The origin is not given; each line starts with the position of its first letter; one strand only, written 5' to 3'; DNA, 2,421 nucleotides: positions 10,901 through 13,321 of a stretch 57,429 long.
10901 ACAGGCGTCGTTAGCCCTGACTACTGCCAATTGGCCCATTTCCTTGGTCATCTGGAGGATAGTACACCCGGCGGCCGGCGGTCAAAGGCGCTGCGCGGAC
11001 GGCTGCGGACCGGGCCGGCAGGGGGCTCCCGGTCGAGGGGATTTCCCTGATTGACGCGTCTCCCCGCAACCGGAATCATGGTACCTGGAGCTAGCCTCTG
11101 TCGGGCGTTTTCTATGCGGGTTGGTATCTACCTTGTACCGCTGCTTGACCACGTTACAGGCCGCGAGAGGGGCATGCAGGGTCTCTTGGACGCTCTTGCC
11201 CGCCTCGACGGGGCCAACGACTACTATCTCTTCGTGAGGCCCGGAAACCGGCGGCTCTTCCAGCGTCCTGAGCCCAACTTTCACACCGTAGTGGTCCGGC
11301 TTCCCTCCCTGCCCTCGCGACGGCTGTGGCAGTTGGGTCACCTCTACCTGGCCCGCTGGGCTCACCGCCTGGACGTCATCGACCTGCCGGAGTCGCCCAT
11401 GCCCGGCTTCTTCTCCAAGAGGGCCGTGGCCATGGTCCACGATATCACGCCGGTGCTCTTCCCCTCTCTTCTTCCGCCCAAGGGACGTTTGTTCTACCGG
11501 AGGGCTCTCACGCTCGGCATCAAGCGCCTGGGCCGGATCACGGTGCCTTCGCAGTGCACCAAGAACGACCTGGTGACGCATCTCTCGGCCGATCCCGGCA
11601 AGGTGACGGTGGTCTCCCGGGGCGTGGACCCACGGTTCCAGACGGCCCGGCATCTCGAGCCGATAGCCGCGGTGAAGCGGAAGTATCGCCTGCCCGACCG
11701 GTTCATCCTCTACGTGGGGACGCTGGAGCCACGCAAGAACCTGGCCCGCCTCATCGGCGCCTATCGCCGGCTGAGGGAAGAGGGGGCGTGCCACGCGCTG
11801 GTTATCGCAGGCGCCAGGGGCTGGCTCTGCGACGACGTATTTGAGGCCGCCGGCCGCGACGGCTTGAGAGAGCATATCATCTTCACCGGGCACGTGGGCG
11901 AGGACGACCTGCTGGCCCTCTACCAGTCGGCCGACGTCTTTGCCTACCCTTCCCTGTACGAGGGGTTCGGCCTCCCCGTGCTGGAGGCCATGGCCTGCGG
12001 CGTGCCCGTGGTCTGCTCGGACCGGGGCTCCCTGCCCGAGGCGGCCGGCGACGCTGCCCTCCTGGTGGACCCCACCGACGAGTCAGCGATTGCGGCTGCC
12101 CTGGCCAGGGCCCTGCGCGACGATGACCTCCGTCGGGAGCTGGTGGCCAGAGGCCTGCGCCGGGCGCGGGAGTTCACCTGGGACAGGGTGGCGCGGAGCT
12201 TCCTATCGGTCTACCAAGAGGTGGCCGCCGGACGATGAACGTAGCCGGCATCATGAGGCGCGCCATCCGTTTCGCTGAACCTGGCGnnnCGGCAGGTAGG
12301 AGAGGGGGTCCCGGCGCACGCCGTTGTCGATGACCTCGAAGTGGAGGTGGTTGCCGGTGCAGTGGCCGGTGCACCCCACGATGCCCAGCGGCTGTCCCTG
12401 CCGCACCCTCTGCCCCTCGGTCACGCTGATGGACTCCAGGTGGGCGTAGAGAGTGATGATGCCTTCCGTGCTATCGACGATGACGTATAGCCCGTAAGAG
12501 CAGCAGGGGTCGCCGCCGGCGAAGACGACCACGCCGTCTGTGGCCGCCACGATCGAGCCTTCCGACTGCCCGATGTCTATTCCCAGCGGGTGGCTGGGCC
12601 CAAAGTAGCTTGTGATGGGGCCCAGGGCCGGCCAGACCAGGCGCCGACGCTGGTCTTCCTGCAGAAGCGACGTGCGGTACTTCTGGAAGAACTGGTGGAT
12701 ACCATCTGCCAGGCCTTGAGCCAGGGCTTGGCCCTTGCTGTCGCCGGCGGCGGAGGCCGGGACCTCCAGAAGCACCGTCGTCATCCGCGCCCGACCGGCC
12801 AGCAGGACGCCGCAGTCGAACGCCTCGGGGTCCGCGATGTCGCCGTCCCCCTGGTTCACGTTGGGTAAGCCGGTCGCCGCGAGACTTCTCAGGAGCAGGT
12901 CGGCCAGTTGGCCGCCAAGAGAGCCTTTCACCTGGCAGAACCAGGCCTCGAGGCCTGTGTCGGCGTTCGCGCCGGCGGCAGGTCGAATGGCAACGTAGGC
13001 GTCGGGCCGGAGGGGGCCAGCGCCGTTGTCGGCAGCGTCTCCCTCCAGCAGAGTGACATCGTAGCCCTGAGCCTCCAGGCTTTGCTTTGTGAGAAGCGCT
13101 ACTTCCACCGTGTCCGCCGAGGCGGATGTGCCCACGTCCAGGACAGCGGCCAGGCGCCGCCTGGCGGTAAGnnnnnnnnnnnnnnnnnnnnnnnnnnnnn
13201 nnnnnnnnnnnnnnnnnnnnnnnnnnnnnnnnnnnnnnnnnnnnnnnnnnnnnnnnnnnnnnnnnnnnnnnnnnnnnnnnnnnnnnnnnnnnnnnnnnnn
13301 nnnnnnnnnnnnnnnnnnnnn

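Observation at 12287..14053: Archaellum operon extended by an M23 endopeptidase with a dead amidase-like domain and an acidic disordered protein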

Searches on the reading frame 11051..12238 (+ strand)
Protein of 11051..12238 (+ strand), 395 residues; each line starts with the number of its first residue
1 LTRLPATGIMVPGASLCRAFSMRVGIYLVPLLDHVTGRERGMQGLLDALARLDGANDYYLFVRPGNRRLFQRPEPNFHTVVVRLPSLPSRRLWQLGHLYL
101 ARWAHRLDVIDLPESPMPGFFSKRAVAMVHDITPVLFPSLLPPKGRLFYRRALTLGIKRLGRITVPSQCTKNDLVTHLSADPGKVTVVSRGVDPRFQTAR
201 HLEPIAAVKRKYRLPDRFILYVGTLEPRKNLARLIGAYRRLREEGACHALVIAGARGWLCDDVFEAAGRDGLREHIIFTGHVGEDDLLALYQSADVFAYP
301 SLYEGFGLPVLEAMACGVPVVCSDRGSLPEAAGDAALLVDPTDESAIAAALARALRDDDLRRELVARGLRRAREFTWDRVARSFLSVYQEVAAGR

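Call 4: search_protein_families(library=pfam, proteins=[window:11051-12238:+], max_evalue=0.1)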
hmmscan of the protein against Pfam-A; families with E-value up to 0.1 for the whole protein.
window:11051-12238:+ (395 aa): 6 families
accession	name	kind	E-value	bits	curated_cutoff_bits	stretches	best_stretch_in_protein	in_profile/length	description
PF00534.26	Glycos_transf_1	-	1.9e-38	132.1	26.4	1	215-368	14-169/172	Glycosyl transferases group 1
PF13692.12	Glyco_trans_1_4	-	1.3e-33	116.7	27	1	218-357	3-142/142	Glycosyl transferases group 1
PF13524.12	Glyco_trans_1_2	-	2e-12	47.7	25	1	249-385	16-143/144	Glycosyl transferase-like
PF13439.12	Glyco_transf_4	-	9.4e-12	45.7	28.5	1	37-195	3-169/170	Glycosyltransferase Family 4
PF20706.3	GT4-conflict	-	2.2e-11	43.8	26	1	216-383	197-384/385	Family 4 Glycosyltransferase in conflict systems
PF00982.27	Glyco_transf_20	-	0.00062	19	32.5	1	278-366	356-448/473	Glycosyltransferase family 20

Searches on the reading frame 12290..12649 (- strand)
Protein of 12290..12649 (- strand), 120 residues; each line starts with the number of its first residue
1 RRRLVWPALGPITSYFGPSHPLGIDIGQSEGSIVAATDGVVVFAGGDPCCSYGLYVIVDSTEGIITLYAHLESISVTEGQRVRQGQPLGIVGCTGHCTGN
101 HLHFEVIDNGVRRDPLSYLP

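Call 23: search_solved_structures(query=window:12290-12649:-, max_evalue=0.00001, show_alignments=4)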
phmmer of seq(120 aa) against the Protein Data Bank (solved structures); distinct sequences matched with E-value up to 0.00001: 37.
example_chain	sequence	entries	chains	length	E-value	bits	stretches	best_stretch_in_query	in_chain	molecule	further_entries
9gy1_A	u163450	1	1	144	7.7e-17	64.9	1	3-118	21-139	Peptidase, M23 family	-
7qrl_A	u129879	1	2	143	8.2e-15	58.4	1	3-106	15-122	DipM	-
7qrl_C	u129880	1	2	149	9.2e-15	58.2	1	3-106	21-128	DipM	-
3slu_A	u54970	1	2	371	1.6e-14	57.4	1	22-117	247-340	M23 peptidase domain protein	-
6muk_A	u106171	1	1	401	1.9e-14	57.2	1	22-117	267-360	Peptidase M23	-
5kvp_A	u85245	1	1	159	2e-13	53.9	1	11-108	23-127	Zoocin A endopeptidase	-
3uz0_B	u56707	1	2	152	6e-13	52.3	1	21-119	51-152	Stage II sporulation protein Q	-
6ue4_A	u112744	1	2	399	6.9e-13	52.1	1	9-110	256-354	ShyA endopeptidase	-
6u2a_A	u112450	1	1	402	7e-13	52.1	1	9-110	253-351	ShyA endopeptidase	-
4bh5_A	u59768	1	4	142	9.2e-13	51.7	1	3-117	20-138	MUREIN HYDROLASE ACTIVATOR ENVC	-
3tuf_B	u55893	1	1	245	1.4e-12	51.2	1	21-119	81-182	Stage II sporulation protein Q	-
8c0j_B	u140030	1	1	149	1.6e-12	51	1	3-117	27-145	Murein hydrolase activator EnvC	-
6jmx_A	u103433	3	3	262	1.6e-12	50.9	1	20-119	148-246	Peptidase M23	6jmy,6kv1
2hsi_A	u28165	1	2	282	5.3e-12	49.3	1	22-118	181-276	Putative peptidase M23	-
6tpi_A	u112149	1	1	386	9.6e-12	48.4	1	3-116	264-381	Murein hydrolase activator EnvC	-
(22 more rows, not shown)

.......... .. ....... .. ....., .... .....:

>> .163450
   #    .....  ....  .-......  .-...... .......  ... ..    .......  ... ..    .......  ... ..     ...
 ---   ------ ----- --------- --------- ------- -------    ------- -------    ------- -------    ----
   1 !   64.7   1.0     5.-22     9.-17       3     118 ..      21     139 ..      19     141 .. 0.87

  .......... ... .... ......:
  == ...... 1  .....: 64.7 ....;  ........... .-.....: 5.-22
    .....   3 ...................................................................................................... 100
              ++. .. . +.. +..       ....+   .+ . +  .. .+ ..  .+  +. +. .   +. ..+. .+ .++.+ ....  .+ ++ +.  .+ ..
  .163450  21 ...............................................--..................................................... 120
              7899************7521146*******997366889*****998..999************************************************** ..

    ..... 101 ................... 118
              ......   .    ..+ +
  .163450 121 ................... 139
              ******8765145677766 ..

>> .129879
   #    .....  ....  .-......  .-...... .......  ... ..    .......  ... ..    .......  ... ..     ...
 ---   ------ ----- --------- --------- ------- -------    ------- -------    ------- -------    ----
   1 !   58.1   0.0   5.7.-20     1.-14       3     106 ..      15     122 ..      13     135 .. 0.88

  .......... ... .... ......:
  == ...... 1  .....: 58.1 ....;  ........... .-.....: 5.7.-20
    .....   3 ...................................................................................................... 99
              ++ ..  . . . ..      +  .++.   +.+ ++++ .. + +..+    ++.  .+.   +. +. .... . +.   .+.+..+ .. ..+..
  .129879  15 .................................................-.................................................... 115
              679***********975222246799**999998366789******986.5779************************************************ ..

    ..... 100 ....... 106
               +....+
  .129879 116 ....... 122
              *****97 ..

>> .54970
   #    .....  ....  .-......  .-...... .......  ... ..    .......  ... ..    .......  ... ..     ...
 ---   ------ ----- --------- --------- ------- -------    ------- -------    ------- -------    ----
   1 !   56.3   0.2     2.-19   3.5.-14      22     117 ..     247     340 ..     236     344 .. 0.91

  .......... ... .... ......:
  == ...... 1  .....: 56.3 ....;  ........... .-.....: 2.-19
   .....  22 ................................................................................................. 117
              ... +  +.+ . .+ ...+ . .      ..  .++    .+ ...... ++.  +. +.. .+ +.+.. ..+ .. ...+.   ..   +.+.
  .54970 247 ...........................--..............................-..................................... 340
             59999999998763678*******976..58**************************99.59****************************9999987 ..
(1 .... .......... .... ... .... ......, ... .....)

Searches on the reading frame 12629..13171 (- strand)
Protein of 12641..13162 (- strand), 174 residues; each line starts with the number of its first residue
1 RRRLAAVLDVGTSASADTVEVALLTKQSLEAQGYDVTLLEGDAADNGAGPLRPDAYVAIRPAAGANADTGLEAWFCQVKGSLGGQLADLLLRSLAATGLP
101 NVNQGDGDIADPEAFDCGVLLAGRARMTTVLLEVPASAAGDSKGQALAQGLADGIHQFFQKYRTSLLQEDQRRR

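Call 11: search_solved_structures(query=window:12641-13162:-, max_evalue=10, show_alignments=3)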
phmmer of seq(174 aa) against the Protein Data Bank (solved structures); distinct sequences matched with E-value up to 10: 2.
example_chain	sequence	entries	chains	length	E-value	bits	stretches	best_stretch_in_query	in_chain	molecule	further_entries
9e5c_6s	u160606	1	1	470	0.36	14.2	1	117-172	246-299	Tetratricopeptide repeat protein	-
4v3p_SI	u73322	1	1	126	1.3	12.4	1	114-165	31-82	40S ribosomal protein S16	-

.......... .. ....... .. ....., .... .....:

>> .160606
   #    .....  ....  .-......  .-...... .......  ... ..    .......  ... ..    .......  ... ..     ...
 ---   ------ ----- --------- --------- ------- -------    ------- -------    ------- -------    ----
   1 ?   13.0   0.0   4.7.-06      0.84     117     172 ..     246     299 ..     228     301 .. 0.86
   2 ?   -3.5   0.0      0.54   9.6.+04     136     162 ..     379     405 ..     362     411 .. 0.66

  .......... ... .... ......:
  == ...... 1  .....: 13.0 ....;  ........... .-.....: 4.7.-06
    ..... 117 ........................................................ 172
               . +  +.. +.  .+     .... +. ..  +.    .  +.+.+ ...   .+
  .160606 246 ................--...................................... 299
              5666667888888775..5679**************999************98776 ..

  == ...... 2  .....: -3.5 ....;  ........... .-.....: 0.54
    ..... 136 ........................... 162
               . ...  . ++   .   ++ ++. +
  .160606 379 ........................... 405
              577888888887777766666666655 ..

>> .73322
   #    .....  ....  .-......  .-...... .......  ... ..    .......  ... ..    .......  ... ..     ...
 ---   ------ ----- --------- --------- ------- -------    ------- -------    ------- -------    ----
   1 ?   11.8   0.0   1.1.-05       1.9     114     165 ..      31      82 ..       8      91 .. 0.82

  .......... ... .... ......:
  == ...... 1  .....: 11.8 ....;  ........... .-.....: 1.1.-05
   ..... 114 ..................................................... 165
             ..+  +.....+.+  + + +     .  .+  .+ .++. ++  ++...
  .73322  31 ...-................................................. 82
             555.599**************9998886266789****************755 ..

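Call 45: predict_structure(alignment_id=A3)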
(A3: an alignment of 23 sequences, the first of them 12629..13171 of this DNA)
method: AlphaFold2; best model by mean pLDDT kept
length: 181 residues; sequences in the alignment: 23
mean_pLDDT: 80.8   pTM: 0.81
mean pLDDT of the five models: 80.8, 80.0, 79.1, 77.4, 75.7
residues with pLDDT >= 90: 71; 70-90: 67; 50-70: 33; < 50: 10
segments of 3 or more residues with pLDDT < 50: 110-116
pLDDT, mean of each block of 10 residues (from residue 1): 77 89 95 96 67 75 80 82 86 91 67 55 68 88 84 96 93 69 51
secondary structure, 60 per line:
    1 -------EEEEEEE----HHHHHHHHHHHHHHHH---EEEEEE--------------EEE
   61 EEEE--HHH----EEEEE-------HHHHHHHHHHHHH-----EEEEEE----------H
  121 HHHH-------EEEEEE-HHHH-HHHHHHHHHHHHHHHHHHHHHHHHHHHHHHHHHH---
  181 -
elements in order: E8-14 H19-34 E38-43 E58-64 E74-78 H86-98 E104-109 H120-124 E132-137 H139-142 H144-177

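Call 49: fold_search(model_id=the predicted structure, library=pdb)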
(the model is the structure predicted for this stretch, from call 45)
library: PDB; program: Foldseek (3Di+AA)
matches with E <= 10: 1498; with E <= 0.001: 4
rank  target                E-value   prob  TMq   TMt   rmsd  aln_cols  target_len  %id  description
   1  1xov                  1.6e-07  1.00  0.62  0.38   4.2       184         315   18  The crystal structure of the listeria monocytogenes bacteriophage PSA endolysin PlyPSA (released 2005-10-18)
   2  5emi                  3.1e-07  1.00  0.66  0.67   3.8       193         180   18  N-acetylmuramoyl-L-alanine amidase AmiC2 of Nostoc punctiforme (released 2016-02-10)
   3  3qay_A                2.6e-06  1.00  0.55  0.55   4.9       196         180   14  Catalytic domain of CD27L endolysin targeting Clostridia Difficile (released 2011-12-28)
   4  5ljl                  7.3e-04  0.95  0.31  0.36  12.2       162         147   14  Streptococcus pneumonia TIGR4 flavodoxin: structural and biophysical characterization of a novel drug target (released 2016-08-31)
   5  3f6r_A                1.0e-03  0.90  0.31  0.36  11.6       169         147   20  Desulfovibrio desulfuricans (ATCC 29577) oxidized flavodoxin (released 2009-06-09)
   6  5lji_A                1.2e-03  0.96  0.34  0.40  11.8       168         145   16  Streptococcus pneumonia TIGR4 flavodoxin: structural and biophysical characterization of a novel drug target (released 2016-08-31)
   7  5c5d_D                1.9e-03  0.60  0.26  0.28  16.4       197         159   14  Crystal structure of Treponema denticola PurE2-S38D (released 2016-07-06)
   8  5veg_A                2.5e-03  0.85  0.28  0.34  12.9       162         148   18  Structure of a Short-Chain Flavodoxin Associated with a Non-Canonical PDU Bacterial Microcompartment (released 2017-10-11)
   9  5veg_B                3.0e-03  0.91  0.32  0.37  13.5       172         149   19  Structure of a Short-Chain Flavodoxin Associated with a Non-Canonical PDU Bacterial Microcompartment (released 2017-10-11)
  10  6gaq_A                3.2e-03  0.93  0.36  0.43  10.8       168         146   17  Crystal structure of oxidised Flavodoxin 2 from Bacillus cereus (released 2018-09-05)
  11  5c5d_B                3.2e-03  0.57  0.25  0.28  15.0       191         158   13  Crystal structure of Treponema denticola PurE2-S38D (released 2016-07-06)
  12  3rg8_G                3.4e-03  0.60  0.26  0.29  13.6       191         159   13  Crystal structure of Treponema denticola PurE (released 2011-05-18)
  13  3rg8_A                5.7e-03  0.47  0.26  0.29  13.8       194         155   14  Crystal structure of Treponema denticola PurE (released 2011-05-18)
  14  4oko_D                6.5e-03  0.99  0.57  0.39   5.4       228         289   12  Crystal structure of Francisella tularensis REP34 (Rapid Encystment Phenotype Protein 34 KDa) (released 2014-09-24)
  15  9nt4_D                9.0e-03  0.66  0.32  0.24  17.4       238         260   13  Crystal structure of ecLacI transcription factor ancestor 1 bound to d-fucose (released 2025-06-18)
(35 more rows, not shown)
